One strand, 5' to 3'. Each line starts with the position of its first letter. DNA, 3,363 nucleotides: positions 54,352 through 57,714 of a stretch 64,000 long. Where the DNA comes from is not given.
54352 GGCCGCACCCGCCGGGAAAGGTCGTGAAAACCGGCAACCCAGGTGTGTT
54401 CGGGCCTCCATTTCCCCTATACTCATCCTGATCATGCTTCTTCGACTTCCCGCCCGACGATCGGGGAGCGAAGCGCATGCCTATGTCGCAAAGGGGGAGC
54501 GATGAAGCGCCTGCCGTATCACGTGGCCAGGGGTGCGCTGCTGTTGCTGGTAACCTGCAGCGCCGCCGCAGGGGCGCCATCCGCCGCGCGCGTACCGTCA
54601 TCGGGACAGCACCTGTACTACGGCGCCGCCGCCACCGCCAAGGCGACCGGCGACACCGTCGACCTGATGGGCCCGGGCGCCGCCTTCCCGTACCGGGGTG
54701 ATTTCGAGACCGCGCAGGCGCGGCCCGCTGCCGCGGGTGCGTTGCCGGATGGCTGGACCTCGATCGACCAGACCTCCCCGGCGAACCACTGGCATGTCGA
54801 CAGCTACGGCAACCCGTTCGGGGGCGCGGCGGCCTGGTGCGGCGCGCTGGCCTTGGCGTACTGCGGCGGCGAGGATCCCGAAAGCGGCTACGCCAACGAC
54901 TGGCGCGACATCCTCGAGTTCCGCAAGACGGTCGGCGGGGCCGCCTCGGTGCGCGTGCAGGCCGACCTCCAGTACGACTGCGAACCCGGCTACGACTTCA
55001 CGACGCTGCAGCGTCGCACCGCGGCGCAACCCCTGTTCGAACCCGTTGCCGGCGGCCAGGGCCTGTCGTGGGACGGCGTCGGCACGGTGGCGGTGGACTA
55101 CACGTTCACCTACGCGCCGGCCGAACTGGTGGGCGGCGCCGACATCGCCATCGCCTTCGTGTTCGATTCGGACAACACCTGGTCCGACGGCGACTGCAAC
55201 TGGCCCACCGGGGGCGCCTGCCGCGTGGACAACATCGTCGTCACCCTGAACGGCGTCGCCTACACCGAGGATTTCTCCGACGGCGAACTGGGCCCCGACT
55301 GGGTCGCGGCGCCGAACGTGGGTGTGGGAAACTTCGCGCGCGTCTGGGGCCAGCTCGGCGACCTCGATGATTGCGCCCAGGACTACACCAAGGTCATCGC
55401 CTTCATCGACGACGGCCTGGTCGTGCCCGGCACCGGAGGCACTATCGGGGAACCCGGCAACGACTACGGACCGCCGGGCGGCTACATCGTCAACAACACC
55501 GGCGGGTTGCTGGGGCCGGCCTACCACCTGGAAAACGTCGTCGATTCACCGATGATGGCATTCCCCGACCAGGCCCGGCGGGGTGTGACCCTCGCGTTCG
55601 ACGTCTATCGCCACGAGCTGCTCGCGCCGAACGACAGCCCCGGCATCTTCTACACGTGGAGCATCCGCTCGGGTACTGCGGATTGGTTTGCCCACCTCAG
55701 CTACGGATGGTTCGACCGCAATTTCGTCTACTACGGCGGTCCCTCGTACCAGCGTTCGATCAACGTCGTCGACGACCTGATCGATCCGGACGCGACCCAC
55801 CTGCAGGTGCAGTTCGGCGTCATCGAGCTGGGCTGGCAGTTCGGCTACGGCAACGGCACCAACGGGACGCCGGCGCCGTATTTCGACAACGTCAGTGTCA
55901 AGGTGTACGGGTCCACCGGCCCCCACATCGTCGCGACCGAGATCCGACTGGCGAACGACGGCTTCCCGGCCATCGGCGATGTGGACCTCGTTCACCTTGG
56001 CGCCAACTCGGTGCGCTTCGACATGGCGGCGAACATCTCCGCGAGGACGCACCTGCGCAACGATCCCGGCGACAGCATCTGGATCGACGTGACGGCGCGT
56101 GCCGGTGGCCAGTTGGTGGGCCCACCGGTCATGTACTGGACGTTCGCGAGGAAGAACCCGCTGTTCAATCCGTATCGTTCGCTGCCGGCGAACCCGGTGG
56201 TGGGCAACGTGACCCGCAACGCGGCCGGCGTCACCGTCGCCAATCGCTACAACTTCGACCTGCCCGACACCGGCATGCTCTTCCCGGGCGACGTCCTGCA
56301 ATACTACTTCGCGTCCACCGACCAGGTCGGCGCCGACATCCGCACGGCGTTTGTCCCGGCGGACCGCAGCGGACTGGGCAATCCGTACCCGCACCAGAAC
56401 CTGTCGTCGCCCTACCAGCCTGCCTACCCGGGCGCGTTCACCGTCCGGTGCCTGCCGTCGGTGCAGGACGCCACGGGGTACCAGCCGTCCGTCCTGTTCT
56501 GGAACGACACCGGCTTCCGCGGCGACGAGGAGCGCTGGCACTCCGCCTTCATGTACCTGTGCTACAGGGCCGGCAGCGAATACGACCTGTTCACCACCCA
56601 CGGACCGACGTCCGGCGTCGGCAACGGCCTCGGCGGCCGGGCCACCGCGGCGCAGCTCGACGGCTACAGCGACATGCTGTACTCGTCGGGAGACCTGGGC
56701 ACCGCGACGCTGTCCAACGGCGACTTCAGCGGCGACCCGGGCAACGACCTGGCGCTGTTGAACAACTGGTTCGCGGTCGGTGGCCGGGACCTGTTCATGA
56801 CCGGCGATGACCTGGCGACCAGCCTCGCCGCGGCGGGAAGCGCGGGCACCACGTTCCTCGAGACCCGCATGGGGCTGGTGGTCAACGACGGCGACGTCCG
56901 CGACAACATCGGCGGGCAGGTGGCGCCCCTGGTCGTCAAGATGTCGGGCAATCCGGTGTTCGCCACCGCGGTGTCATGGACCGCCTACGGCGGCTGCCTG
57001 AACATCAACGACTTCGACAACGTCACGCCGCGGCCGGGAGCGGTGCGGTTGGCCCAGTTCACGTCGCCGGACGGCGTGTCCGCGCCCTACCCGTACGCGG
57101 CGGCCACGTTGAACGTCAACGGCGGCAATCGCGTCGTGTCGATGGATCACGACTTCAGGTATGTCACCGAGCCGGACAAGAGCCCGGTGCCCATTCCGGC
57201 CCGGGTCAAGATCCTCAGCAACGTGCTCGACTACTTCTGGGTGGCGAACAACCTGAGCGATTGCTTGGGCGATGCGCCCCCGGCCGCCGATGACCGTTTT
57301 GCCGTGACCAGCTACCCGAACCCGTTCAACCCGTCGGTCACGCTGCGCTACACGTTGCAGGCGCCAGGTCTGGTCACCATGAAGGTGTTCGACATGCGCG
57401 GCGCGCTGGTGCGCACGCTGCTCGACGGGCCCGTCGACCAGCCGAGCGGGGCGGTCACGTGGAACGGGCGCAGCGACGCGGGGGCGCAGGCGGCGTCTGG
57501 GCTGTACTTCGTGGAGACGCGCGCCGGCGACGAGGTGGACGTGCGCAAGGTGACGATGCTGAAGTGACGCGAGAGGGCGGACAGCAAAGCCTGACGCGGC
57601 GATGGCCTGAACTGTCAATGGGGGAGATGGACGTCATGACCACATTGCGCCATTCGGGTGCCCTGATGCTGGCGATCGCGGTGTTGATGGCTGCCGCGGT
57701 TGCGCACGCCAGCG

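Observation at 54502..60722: Tandem paralogous ~1000-aa T9SS cargo proteins with an uncharacterised Cys-containing N-terminal module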

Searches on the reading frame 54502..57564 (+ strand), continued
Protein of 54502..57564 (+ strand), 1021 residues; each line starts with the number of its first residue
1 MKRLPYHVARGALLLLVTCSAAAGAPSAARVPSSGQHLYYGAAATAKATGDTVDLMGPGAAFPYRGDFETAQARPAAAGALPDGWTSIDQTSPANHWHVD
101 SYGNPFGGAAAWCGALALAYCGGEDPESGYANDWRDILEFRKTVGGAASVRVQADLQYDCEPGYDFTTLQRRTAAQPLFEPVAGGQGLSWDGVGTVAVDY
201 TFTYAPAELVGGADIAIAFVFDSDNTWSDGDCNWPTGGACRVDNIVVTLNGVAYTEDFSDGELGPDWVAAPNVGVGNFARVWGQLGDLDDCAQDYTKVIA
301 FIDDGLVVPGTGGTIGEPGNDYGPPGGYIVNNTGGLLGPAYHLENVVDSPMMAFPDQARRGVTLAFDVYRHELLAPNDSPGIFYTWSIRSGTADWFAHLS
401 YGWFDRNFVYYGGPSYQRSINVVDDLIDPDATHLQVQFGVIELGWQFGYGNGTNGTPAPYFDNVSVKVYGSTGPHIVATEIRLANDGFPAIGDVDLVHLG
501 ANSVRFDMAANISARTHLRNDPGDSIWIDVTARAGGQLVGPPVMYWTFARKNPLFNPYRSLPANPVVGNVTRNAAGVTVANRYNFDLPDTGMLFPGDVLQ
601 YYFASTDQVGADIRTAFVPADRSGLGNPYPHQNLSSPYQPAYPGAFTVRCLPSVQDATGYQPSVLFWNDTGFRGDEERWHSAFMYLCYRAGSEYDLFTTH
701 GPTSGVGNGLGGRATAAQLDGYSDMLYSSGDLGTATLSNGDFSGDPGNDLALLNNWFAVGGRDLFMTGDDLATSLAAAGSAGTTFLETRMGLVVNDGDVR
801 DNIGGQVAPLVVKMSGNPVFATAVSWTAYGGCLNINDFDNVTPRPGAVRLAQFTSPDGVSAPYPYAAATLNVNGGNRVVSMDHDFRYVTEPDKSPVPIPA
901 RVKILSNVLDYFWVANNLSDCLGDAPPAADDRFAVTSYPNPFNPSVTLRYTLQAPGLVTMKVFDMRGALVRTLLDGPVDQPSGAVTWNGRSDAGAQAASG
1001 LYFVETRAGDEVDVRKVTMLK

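Call 44: search_protein_families(library=pfam, alignment_id=A3, max_evalue=10)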
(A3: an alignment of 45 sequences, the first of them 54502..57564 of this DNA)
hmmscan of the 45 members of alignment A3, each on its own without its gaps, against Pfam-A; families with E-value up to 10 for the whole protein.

A. member 1, window:54502-57564:+ (1021 aa): 2 families
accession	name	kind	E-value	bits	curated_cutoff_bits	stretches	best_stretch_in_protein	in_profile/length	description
PF13860.13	FlgD_ig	-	2.6e-05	24.5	27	1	946-1005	12-72/79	FlgD Ig-like domain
PF18962.6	Por_Secre_tail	-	0.002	18.8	27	1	938-1017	2-73/75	Secretion system C-terminal sorting domain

B. families by the number of members that match (of 45 scanned): 11 families
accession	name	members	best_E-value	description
PF13860.13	FlgD_ig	45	1.2e-11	FlgD Ig-like domain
PF18962.6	Por_Secre_tail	43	7.7e-08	Secretion system C-terminal sorting domain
PF13585.12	CHU_C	21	1.4e-05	CHU_C Type IX secretion signal domain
PF02924.19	HDPD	2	0.012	Bacteriophage lambda head decoration protein D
PF20773.4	InhA-like_MAM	2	0.014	Immune inhibitor A-like, MAM domain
PF11847.13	GT-C_AftD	1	0.0084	Alpha-(1->3)-arabinofuranosyltransferase, N-terminal GT-C domain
PF18723.6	HMUDK_hel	1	0.049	5-hmdU DNA kinase, helical domain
PF13709.12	DUF4159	1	0.053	Domain of unknown function (DUF4159)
PF17366.7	AGA2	1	0.18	A-agglutinin-binding subunit Aga2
PF03826.22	OAR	1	0.22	OAR motif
PF10029.15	DUF2271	1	0.25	Predicted periplasmic protein (DUF2271)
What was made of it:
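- On T9SS type A cargo (TIGR04183 / PF18962 CTD proteins): The CTD is found in 43-45 of 45 homologues (call 44).
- On MAM domain / InhA-like MAM (PF00629, PF20773): Only 2 of 45 homologues reach E 0.014 for PF20773 (call 44).
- Closest known: MAM domains. Same: There is a weak Pfam InhA-like_MAM hit in 2 of 45 members (call 44).
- Two of 45 members weakly hit Pfam InhA-like_MAM (call 44).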

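Call 45: search_solved_structures(query=A3, max_evalue=10)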
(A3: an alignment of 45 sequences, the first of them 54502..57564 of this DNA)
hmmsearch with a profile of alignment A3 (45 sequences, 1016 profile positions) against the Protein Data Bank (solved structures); distinct sequences matched with E-value up to 10: 10.
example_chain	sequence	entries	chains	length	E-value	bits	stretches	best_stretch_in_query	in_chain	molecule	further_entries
3osv_A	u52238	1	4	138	1.8e-06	29.2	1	945-1004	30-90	Flagellar basal-body rod modification protein FlgD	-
3c12_A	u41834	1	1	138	9.6e-06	26.7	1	949-1005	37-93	Flagellar protein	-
7eh9_A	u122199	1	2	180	0.00011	23.3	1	950-1003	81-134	Basal-body rod modification protein FlgD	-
7bhq_A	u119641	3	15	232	0.00016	22.7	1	950-1003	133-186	Basal-body rod modification protein FlgD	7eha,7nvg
6za2_A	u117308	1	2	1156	0.017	16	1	928-1003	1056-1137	Por secretion system protein porU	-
5m11_A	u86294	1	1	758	0.04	14.8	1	929-1002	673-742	Immunoreactive 84kD antigen PG93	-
4zzf_A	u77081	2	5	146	0.11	13.4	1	953-1005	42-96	Flagellar basal body rod modification protein | Basal-body rod modification protein FlgD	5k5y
4zzk_A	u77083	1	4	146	0.11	13.4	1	953-1005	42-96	Basal-body rod modification protein FlgD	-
3soz_A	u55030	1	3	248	0.24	12.2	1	710-800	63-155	Cytoplasmic Protein STM1381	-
6vgd_D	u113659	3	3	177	1.2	9.9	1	893-940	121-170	Runt-related transcription factor 2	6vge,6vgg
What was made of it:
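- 56437..57276 (+): Gene A D4 (aa 646-925): alpha/beta domain with a class I glutamine-amidotransferase-like (flavodoxin-like) fold. It holds the Gly-rich loop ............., TGDD and invariant C832. No conserved His. Weak sequence hints: 3soz/STM1381 at E 0.24 over residues 710-800, and DUF4159 at E 0.053 in 1 of 45 members (calls 44, 45).
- On Class I glutamine amidotransferase-like superfamily (ThuA / DUF1355 / DUF4159): Only isolated sub-threshold hits exist (calls 44, 45).
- Closest known: Class I glutamine-amidotransferase-like domains of unknown function. Same: Sub-threshold sequence hits point to the same group (calls 44, 45).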

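Call 61: search_protein_families(library=pfam, proteins=[L005:13329-15668:+, L005:15766-18270:+, L005:18328-20640:+], max_evalue=1)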
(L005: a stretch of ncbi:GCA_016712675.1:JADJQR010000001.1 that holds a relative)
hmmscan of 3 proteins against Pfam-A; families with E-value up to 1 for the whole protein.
L005:13329-15668:+ (780 aa): 0 families

L005:15766-18270:+ (835 aa): 1 family
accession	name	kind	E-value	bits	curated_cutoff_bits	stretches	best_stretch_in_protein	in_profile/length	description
PF18911.6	PKD_4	-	0.064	13.8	27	1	40-86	1-46/85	PKD domain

L005:18328-20640:+ (771 aa): 3 families
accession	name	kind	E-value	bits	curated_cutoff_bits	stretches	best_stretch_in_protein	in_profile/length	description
PF15902.12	Sortilin-Vps10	-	3.8e-08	33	33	2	400-468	3-67/446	Sortilin, neurotensin receptor 3,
PF02012.26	BNR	-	0.0041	17.3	27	0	401-411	1-11/12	BNR/Asp-box repeat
PF13860.13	FlgD_ig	-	0.037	14.5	27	1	699-756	11-74/79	FlgD Ig-like domain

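Call 66: list_cluster_members(proteins=[window:54502-57564:+, window:57636-60719:+, P0001])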
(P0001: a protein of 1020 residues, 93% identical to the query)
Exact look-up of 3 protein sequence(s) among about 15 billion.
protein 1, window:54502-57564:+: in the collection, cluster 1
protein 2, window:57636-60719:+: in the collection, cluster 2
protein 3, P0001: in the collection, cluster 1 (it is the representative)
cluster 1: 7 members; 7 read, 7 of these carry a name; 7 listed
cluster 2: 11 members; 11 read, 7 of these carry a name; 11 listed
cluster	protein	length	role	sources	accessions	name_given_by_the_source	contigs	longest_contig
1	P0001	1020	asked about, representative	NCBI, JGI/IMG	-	hypothetical protein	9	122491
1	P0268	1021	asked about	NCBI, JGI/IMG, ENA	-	hypothetical protein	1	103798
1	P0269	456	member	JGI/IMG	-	hypothetical protein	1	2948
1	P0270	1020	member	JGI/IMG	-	hypothetical protein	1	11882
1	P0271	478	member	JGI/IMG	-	hypothetical protein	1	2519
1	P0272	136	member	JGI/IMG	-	hypothetical protein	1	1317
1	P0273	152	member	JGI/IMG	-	hypothetical protein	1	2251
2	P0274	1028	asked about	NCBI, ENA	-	-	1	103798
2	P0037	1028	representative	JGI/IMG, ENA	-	hypothetical protein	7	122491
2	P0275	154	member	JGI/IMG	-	hypothetical protein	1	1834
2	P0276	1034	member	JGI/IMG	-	hypothetical protein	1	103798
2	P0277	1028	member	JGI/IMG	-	hypothetical protein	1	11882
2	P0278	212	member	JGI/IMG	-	hypothetical protein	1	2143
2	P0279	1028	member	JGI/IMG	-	hypothetical protein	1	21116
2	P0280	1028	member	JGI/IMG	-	hypothetical protein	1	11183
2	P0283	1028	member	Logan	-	-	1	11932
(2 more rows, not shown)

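Call 71: fold_search(model_id=the predicted structure, library=viral)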
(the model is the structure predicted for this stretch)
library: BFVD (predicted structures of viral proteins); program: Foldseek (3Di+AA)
matches with E <= 10: 1609; with E <= 0.001: 57
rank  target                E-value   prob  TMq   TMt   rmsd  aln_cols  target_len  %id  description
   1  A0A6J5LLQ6            1.1e-06  0.94  0.10  0.13  27.2       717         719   10  Uncharacterized protein [uncultured Caudovirales phage]
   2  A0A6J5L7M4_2          1.1e-06  0.99  0.10  0.09  33.4       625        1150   11  Tip attachment protein J [uncultured Caudovirales phage]
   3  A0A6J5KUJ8            1.7e-06  1.00  0.10  0.14  23.3       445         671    9  Uncharacterized protein [uncultured Caudovirales phage]
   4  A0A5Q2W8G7            1.7e-06  0.93  0.10  0.12  44.2      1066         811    7  (no name in the UniProt tables at hand)
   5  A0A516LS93            2.5e-06  0.97  0.09  0.08  27.3       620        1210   12  (no name in the UniProt tables at hand)
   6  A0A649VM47            2.6e-06  0.94  0.09  0.12  28.8       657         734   11  Minor tail protein [Arthrobacter phage Mufasa8]
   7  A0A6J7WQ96            2.7e-06  0.99  0.09  0.12  24.6       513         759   10  CBM-cenC domain-containing protein [uncultured Caudovirales phage]
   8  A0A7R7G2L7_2          3.6e-06  0.99  0.10  0.09  29.6       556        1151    9  (no name in the UniProt tables at hand)
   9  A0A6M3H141            4.0e-06  0.99  0.10  0.07  52.6       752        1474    8  (no name in the UniProt tables at hand)
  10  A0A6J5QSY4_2          8.7e-06  1.00  0.11  0.08  20.6       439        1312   11  Carbohydrate-binding, CenC-like [uncultured Caudovirales phage]
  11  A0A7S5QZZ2            2.2e-05  0.25  0.08  0.06  42.1      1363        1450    7  (no name in the UniProt tables at hand)
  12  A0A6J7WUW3            2.8e-05  0.25  0.07  0.07  43.4      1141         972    9  Fibronectin type-III domain-containing protein [uncultured Caudovirales phage]
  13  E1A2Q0                3.3e-05  0.51  0.07  0.12  28.2       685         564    9  Uncharacterized protein [Aeromonas phage phiAS5]
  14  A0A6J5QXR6            3.4e-05  0.92  0.09  0.11  32.3       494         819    9  Uncharacterized protein [uncultured Caudovirales phage]
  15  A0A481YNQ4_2          3.6e-05  0.95  0.12  0.11  24.5       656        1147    8  Collagen triple helix repeat protein [Pithovirus LCDPAC02]
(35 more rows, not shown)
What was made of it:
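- CenC-type CBM-bearing phage tail proteins also match (call 71).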

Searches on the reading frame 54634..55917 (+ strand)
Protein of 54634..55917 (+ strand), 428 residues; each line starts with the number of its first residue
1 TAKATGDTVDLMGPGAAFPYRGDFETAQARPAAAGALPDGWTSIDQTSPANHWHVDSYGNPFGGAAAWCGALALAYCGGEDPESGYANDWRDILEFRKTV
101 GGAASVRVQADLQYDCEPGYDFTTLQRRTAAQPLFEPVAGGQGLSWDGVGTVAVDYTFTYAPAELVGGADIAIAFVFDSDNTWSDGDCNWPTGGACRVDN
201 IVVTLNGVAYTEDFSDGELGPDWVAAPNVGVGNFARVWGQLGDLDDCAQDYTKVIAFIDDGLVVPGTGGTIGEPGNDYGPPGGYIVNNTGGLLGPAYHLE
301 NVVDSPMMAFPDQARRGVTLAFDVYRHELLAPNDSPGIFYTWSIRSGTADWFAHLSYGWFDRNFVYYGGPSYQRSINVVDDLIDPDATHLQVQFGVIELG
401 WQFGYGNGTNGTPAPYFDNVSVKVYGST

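Call 35: search_protein_families(library=pfam, alignment_id=A2, max_evalue=10)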
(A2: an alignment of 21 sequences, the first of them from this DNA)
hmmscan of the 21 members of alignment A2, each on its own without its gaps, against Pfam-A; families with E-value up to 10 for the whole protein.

A. member 1, seq(428 aa): 0 families

B. families by the number of members that match (of 21 scanned): 4 families
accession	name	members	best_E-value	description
PF11847.13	GT-C_AftD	1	0.003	Alpha-(1->3)-arabinofuranosyltransferase, N-terminal GT-C domain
PF16946.11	Porin_OmpG_1_2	1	0.16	OMPG-porin 1 family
PF15974.10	Cadherin_tail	1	0.28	Cadherin C-terminal cytoplasmic tail, catenin-binding region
PF00688.24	TGFb_propeptide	1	0.33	TGF-beta propeptide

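Call 36: search_solved_structures(query=A2, max_evalue=10, show_alignments=2)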
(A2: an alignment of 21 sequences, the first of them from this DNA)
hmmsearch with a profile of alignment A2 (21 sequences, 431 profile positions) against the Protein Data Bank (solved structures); distinct sequences matched with E-value up to 10: 0.

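Call 38: predict_structure(alignment_id=A2)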
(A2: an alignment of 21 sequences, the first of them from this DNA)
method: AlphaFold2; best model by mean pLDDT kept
length: 428 residues; sequences in the alignment: 21
mean_pLDDT: 80.7   pTM: 0.72
mean pLDDT of the five models: 80.7, 76.9, 75.7, 75.4, 74.7
residues with pLDDT >= 90: 135; 70-90: 191; 50-70: 94; < 50: 8
segments of 3 or more residues with pLDDT < 50: 1-5
pLDDT, mean of each block of 10 residues (from residue 1): 55 64 72 82 86 92 94 73 82 96 96 94 95 86 91 97 95 95 76 91 96 93 91 85 56 80 78 57 61 78 88 82 70 68 84 64 65 81 85 82 57 75 79
secondary structure, 60 per line:
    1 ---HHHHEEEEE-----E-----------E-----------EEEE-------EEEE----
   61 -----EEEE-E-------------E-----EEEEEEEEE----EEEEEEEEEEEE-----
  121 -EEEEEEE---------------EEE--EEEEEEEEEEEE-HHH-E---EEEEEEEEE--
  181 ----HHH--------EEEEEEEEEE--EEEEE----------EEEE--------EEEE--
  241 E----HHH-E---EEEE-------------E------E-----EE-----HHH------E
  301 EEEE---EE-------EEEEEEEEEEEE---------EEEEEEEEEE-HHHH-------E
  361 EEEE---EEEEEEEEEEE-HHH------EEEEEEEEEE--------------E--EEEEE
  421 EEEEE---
elements in order: H4-7 E8-12 E42-45 E53-56 E66-69 E91-99 E104-115 E122-128 E144-146 E149-160 E170-178 E196-205 E208-212 E223-226 E235-238 E254-257 E300-304 E317-328 E338-347 H349-352 E360-364 E368-378 E389-398 E416-425

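Call 41: fold_search(model_id=the predicted structure, library=pdb)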
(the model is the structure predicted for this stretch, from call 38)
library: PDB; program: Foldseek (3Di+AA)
matches with E <= 10: 1340; with E <= 0.001: 46
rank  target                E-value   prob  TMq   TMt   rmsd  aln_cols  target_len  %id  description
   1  9vql_B                2.1e-07  0.99  0.18  0.10  28.8       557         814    9  Cryo-EM structure of the dimeric Elapor1 mutant (released 2025-07-23)
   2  5x7o_A                1.2e-06  1.00  0.22  0.08  17.1       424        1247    9  Crystal structure of Paenibacillus sp. 598K alpha-1,6-glucosyltransferase (released 2017-07-26)
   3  9euj_G                3.1e-06  0.99  0.23  0.13  21.8       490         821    8  Cryo-EM structure of Staphylococcus aureus bacteriophage phi812 baseplate in the post-contraction state - sheath initi (released 2025-04-09)
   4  4xup_D                3.2e-06  0.99  0.21  0.26  24.2       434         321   13  Structure of the N-terminal CBM22-1-CBM22-2 tandem domain from Paenibacillus barcinonensis Xyn10C (released 2015-06-03)
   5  9vql_A                5.0e-06  0.95  0.19  0.11  28.8       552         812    8  Cryo-EM structure of the dimeric Elapor1 mutant (released 2025-07-23)
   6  4yu5_A                5.5e-06  1.00  0.24  0.15  17.5       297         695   14  Crystal structure of selenomethionine variant of Bacillus anthracis immune inhibitor A2 peptidase zymogen (released 2015-10-28)
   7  4yu5_B                5.8e-06  1.00  0.23  0.15  12.9       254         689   14  Crystal structure of selenomethionine variant of Bacillus anthracis immune inhibitor A2 peptidase zymogen (released 2015-10-28)
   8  6qev_B                9.5e-06  0.98  0.18  0.08  17.9       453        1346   12  EngBF DARPin Fusion 4b B6 (released 2019-11-06)
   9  5ift_A                9.5e-06  0.96  0.18  0.11  16.1       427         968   13  STRUCTURE OF E298Q-BETA-GALACTOSIDASE FROM ASPERGILLUS NIGER IN COMPLEX WITH 3-b-Galactopyranosyl glucose (released 2017-04-19)
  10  4yu6_B                1.4e-05  1.00  0.24  0.15  16.3       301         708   15  Crystal structure of Bacillus anthracis immune inhibitor A2 peptidase zymogen (released 2015-10-28)
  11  4xup_A                1.5e-05  0.99  0.22  0.26  23.3       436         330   13  Structure of the N-terminal CBM22-1-CBM22-2 tandem domain from Paenibacillus barcinonensis Xyn10C (released 2015-06-03)
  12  4xup_B                1.6e-05  0.98  0.20  0.25  24.8       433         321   13  Structure of the N-terminal CBM22-1-CBM22-2 tandem domain from Paenibacillus barcinonensis Xyn10C (released 2015-06-03)
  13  9eui_Q                1.7e-05  0.95  0.21  0.11  21.6       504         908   10  Cryo-EM structure of Staphylococcus aureus bacteriophage phi812 baseplate in the post-contraction state - complete (released 2025-04-09)
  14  4xup_F                1.8e-05  0.99  0.22  0.27  26.2       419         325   13  Structure of the N-terminal CBM22-1-CBM22-2 tandem domain from Paenibacillus barcinonensis Xyn10C (released 2015-06-03)
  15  9vqm_C                1.9e-05  0.85  0.18  0.11  24.0       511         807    8  Cryo-EM structure of Elapor1WT in tetrameric form (released 2025-07-23)
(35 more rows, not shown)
